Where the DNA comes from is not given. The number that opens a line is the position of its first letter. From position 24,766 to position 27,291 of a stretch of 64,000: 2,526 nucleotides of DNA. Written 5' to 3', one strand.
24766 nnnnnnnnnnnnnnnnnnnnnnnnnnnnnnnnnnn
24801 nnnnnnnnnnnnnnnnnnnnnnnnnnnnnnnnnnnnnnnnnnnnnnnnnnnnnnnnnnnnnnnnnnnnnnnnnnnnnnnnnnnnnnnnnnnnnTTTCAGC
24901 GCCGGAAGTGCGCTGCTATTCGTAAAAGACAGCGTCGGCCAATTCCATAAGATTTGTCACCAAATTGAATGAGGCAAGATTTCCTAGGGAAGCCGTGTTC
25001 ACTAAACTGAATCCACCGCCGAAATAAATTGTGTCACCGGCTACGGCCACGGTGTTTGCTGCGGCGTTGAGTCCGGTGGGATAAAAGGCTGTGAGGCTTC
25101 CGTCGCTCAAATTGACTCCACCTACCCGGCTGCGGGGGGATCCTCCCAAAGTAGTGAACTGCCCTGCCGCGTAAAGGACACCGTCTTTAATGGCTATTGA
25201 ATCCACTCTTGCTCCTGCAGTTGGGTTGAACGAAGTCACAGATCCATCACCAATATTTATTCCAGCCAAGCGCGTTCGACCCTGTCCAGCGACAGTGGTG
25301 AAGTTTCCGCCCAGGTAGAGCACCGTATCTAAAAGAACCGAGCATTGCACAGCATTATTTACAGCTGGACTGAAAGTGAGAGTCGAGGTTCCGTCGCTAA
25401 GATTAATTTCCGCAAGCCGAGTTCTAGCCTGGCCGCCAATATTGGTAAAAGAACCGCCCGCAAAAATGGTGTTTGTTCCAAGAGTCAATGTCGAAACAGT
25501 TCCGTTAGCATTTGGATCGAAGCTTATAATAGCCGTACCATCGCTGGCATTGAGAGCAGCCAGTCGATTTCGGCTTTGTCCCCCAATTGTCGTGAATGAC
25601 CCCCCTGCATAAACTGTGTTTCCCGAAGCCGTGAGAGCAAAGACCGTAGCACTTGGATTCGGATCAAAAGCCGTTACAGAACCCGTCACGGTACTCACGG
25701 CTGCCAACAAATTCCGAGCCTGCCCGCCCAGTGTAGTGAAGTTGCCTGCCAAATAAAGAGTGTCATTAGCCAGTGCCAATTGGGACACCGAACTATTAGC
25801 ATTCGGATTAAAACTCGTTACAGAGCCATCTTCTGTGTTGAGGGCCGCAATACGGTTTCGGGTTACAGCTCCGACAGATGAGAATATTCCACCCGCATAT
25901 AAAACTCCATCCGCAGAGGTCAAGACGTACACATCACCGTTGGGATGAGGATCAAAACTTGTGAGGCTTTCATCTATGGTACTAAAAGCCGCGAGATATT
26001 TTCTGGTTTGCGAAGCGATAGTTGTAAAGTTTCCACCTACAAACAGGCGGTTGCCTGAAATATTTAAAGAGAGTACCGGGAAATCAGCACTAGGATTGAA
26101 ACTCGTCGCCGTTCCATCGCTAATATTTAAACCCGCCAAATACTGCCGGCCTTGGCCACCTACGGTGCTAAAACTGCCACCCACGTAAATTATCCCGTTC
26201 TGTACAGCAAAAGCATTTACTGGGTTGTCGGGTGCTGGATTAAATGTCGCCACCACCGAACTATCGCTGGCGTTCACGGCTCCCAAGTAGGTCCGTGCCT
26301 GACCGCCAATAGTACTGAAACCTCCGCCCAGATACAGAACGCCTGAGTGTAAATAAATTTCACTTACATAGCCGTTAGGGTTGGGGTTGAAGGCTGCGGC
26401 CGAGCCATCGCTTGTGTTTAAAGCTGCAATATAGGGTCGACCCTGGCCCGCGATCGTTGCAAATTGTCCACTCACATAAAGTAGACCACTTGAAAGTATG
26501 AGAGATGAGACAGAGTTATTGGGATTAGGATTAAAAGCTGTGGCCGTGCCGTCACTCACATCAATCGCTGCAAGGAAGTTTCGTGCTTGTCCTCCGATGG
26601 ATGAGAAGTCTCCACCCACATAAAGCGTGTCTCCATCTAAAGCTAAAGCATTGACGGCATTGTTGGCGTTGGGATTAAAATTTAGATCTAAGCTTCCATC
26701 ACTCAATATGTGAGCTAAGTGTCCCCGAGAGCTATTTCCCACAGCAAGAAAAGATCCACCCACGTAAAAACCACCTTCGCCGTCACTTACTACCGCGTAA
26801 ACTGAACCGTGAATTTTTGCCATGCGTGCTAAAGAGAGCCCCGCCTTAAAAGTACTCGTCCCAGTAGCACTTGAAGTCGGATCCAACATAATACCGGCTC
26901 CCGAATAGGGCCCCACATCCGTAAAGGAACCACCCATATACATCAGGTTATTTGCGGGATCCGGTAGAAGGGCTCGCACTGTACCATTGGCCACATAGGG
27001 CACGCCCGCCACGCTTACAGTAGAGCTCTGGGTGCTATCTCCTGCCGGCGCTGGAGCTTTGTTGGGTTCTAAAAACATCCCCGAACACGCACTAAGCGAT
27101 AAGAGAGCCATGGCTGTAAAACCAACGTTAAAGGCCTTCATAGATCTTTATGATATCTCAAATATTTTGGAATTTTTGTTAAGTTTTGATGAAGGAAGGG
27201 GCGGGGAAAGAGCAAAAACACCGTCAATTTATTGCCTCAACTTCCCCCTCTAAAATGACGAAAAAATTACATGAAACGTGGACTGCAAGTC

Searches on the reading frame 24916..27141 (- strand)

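Call 74: search_protein_families(library=pfam, proteins=[window:24916-27141:-])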
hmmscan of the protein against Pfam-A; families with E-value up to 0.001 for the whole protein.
window:24916-27141:- (741 aa): 4 families
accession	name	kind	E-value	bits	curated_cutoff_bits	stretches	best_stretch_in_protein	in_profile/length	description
PF17164.10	DUF5122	-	2.1e-29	101.9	27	1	126-155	7-36/36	Domain of unknown function (DUF5122) beta-propeller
PF12768.13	Rax2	-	2.2e-14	53.9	28.8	0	502-587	30-113/254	Rax2 C-terminal beta propeller domain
PF07494.17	Reg_prop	-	2.3e-05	24.5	20.4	0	111-129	4-22/24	Two component regulator propeller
PF13360.13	PQQ_2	-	0.00027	21.1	27.6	0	487-682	3-190/233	Outer membrane protein assembly factor BamB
